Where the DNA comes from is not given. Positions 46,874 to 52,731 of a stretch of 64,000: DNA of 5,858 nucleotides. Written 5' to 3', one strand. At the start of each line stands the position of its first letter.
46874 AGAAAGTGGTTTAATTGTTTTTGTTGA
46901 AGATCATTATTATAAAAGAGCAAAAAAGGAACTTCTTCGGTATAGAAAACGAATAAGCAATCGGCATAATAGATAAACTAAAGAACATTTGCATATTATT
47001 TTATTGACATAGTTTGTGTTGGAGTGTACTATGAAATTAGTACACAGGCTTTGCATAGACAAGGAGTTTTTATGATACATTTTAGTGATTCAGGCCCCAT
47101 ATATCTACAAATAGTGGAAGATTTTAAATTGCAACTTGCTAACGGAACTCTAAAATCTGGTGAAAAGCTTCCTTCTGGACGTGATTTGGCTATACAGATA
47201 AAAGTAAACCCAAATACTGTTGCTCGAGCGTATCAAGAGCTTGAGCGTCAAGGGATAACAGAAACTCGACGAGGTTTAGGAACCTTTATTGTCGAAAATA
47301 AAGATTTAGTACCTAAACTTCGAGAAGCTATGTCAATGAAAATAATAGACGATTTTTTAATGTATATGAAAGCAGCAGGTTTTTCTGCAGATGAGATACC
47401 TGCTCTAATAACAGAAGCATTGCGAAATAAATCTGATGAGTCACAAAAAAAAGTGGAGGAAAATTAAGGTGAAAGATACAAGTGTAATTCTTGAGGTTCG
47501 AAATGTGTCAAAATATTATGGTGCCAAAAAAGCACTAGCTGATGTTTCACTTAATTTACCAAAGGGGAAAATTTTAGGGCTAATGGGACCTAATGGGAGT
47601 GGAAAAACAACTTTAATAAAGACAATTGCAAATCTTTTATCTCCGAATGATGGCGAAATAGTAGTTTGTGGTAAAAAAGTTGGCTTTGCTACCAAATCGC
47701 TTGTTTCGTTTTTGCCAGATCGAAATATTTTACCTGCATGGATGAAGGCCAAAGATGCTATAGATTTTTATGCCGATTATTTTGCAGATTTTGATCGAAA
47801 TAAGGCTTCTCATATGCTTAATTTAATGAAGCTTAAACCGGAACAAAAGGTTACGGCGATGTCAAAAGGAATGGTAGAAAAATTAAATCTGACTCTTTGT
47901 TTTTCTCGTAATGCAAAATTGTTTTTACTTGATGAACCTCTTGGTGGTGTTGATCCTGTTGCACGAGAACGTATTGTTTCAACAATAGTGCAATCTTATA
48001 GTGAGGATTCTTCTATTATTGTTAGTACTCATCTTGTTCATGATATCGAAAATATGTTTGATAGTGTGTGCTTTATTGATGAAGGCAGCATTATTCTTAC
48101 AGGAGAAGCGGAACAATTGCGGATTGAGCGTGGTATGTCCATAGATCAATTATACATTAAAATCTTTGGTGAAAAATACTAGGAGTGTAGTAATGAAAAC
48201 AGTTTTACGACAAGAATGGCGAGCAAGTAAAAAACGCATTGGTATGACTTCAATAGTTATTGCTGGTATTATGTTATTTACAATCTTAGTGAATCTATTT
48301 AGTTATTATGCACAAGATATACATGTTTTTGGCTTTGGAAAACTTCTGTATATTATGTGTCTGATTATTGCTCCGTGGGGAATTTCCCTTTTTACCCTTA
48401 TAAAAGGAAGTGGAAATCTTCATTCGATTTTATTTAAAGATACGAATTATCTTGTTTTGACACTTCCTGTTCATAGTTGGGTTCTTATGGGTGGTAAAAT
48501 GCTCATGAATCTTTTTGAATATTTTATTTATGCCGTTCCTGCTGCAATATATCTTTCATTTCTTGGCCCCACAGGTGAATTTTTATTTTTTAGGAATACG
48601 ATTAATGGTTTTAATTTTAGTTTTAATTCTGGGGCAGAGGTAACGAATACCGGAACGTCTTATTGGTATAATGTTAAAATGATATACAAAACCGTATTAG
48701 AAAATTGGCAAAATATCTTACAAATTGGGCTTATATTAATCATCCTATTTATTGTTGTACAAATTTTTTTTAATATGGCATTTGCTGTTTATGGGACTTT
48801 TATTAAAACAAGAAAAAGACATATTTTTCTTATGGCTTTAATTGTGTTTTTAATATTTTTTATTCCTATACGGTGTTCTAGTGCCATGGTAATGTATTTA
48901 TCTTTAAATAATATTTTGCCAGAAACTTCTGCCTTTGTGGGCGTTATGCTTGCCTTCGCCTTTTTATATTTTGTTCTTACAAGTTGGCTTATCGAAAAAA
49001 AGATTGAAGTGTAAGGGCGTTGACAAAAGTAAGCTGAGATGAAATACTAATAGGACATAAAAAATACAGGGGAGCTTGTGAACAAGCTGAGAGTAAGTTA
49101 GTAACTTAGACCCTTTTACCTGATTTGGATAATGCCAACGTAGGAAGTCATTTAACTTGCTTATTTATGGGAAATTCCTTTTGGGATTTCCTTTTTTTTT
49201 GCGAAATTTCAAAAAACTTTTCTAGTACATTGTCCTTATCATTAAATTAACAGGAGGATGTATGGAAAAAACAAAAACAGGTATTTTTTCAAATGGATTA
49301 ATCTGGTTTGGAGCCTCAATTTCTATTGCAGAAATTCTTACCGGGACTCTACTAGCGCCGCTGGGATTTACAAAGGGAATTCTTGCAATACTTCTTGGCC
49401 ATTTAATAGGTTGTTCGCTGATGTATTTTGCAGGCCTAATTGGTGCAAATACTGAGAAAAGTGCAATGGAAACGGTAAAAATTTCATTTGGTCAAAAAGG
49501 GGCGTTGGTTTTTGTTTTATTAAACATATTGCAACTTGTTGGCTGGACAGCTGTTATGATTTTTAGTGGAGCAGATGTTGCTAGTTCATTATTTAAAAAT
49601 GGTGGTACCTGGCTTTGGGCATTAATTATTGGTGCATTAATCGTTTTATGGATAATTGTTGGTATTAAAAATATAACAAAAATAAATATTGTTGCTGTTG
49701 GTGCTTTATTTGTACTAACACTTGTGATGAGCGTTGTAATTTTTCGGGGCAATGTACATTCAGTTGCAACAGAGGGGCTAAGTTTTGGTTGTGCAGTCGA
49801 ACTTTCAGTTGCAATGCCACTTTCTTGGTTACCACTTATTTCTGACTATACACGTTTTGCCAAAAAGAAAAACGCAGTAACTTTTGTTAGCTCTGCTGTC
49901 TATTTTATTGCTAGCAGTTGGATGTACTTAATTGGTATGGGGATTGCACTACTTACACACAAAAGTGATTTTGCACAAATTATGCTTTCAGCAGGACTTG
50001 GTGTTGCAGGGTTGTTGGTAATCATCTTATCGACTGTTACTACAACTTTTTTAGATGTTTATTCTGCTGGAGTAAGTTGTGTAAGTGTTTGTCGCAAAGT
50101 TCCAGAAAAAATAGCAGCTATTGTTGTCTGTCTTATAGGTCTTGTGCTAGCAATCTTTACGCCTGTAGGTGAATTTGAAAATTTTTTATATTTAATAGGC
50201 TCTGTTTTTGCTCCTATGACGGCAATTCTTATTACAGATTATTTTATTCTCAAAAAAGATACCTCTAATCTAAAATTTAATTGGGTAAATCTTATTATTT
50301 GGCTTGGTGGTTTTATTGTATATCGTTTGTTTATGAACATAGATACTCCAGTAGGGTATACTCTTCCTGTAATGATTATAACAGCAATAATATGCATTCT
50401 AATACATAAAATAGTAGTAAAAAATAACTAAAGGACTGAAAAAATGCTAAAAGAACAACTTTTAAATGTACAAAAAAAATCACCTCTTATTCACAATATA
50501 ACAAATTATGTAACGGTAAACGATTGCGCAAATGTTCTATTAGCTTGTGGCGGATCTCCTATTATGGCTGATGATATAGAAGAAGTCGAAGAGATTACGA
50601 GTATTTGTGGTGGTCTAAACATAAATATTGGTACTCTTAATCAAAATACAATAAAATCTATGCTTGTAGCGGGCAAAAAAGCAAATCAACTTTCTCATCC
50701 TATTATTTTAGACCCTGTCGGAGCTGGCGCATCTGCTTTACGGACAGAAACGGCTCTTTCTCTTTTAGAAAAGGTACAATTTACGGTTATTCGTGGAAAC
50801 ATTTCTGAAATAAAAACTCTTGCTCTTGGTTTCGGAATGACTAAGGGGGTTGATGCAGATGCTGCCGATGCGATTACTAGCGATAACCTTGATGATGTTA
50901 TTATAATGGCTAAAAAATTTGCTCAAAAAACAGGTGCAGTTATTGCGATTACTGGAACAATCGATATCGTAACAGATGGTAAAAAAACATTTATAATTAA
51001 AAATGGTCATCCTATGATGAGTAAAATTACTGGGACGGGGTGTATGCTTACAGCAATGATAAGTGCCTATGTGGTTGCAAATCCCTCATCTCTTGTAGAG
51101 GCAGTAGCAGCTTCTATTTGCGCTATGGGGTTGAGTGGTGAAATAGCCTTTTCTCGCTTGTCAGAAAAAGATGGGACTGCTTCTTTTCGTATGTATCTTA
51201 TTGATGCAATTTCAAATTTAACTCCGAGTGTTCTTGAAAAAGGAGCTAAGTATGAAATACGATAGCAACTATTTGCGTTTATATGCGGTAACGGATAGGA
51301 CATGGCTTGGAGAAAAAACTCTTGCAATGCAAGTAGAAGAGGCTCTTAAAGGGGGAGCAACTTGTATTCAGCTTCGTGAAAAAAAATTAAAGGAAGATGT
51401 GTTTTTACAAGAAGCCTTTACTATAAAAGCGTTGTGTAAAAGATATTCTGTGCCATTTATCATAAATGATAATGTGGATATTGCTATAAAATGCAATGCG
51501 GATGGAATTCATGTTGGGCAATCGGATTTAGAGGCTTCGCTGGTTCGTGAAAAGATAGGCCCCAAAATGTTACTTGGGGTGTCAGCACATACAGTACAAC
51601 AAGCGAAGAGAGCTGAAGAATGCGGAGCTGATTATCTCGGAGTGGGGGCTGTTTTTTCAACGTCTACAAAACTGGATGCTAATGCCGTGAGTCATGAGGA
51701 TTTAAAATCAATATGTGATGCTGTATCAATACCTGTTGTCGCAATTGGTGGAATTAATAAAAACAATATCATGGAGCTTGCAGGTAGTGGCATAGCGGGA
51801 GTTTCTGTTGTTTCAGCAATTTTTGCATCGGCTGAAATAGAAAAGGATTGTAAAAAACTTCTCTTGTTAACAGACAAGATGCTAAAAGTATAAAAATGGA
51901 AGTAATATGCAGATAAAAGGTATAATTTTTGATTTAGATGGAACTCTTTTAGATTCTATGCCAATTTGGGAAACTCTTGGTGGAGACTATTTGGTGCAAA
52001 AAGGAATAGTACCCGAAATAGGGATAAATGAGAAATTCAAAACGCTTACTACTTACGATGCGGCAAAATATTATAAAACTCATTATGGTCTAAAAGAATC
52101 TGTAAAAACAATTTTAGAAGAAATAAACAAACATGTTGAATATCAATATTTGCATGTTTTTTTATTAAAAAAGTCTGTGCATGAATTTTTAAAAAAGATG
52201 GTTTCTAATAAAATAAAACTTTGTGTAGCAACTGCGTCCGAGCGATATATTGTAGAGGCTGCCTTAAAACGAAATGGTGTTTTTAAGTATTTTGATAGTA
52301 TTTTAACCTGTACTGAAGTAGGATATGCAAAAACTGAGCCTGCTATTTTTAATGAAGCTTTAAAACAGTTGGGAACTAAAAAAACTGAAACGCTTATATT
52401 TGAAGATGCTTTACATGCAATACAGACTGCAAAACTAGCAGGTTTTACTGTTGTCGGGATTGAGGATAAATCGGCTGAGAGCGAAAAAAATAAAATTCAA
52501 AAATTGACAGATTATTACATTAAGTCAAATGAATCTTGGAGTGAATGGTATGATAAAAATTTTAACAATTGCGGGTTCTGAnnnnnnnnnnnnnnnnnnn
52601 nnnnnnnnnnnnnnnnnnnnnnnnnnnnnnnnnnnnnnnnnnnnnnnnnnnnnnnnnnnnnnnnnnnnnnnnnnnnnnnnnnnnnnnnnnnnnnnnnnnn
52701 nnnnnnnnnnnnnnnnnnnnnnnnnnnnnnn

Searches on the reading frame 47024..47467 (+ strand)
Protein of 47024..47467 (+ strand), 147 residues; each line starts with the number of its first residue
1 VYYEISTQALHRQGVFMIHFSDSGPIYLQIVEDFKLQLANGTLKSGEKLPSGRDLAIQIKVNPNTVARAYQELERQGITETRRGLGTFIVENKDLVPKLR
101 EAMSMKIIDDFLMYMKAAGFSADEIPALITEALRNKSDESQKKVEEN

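Call 19: search_protein_families(library=pfam, proteins=[window:47024-47467:+])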
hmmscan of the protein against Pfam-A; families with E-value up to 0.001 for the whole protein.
window:47024-47467:+ (147 aa): 1 family
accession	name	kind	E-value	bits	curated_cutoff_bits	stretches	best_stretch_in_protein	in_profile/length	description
PF00392.27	GntR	-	1.5e-13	50.6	27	1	27-89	2-64/64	Bacterial regulatory proteins, gntR family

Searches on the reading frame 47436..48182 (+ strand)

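Call 19: search_protein_families(library=pfam, proteins=[window:47436-48182:+])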
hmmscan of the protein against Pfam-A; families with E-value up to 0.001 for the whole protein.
window:47436-48182:+ (248 aa): 6 families
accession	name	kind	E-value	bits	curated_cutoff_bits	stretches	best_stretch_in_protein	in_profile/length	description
PF00005.33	ABC_tran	-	1.7e-22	80.9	25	1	34-169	1-136/137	ABC transporter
PF13304.12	AAA_21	-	1.1e-12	49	27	2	129-199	225-298/304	AAA domain, putative AbiEii toxin, Type IV TA system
PF02463.25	SMC_N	-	9.9e-06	25.6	40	0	45-69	25-49/220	RecF/RecN/SMC N terminal domain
PF13555.12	AAA_29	-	5.5e-05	23.3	27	1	43-72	22-50/61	P-loop containing region of AAA domain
PF00437.27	T2SSE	-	0.00055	19.1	24.9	1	19-77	119-175/370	Type II/IV secretion system protein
PF13476.12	AAA_23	-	0.00092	20.3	27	0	22-66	5-41/201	AAA domain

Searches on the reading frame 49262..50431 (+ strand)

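Call 19: search_protein_families(library=pfam, proteins=[window:49262-50431:+])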
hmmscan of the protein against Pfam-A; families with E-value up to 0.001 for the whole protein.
window:49262-50431:+ (389 aa): 1 family
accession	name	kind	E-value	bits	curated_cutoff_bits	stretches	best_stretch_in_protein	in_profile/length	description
PF02133.21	Transp_cyt_pur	-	1.3e-22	80.7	23.5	1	3-337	6-380/440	Permease for cytosine/purines, uracil, thiamine, allantoin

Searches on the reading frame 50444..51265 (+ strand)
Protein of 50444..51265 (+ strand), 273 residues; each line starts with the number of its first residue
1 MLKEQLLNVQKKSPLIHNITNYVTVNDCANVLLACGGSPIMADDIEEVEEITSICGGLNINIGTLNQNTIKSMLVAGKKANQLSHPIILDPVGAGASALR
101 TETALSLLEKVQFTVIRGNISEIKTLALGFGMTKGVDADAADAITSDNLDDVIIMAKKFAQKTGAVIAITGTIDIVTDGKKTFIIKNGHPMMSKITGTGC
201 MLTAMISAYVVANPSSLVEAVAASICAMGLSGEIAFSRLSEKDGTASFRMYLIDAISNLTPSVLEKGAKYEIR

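Call 19: search_protein_families(library=pfam, proteins=[window:50444-51265:+])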
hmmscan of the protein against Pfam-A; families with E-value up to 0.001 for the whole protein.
window:50444-51265:+ (273 aa): 3 families
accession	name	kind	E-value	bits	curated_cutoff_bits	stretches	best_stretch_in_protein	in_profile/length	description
PF02110.20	HK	-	2.6e-75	253.4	27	1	8-260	3-245/247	Hydroxyethylthiazole kinase family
PF08543.17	Phos_pyr_kin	-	4.5e-09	36.5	27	1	60-224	64-224/246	Phosphomethylpyrimidine kinase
PF01256.23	Carb_kinase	-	2.7e-07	30.8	27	1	143-236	136-224/242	NAD(P)H-hydrate dehydratase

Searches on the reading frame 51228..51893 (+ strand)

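Call 19: search_protein_families(library=pfam, proteins=[window:51228-51893:+])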
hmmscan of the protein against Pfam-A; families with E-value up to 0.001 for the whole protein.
window:51228-51893:+ (221 aa): 3 families
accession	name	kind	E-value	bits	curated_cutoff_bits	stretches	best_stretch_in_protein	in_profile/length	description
PF02581.23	TMP-TENI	-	2.3e-66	223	27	1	18-198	1-180/180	Thiamine monophosphate synthase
PF03060.21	NMO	-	5e-06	26.6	28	1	73-204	98-231/331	Nitronate monooxygenase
PF01207.24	Dus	-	0.00014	21.6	20.4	0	121-182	139-199/311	Dihydrouridine synthase (Dus)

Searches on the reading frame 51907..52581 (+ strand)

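Call 19: search_protein_families(library=pfam, proteins=[window:51907-52581:+])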
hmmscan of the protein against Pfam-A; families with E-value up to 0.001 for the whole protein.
window:51907-52581:+ (224 aa): 3 families
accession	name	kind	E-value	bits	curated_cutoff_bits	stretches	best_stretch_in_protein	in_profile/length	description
PF13419.12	HAD_2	-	2.5e-27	96.6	23.8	1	6-184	1-177/178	Haloacid dehalogenase-like hydrolase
PF00702.32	Hydrolase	-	8.3e-23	82.2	26.4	1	3-179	1-191/191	haloacid dehalogenase-like hydrolase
PF12710.13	HAD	-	2.4e-07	31.8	27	1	6-133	1-128/189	haloacid dehalogenase-like hydrolase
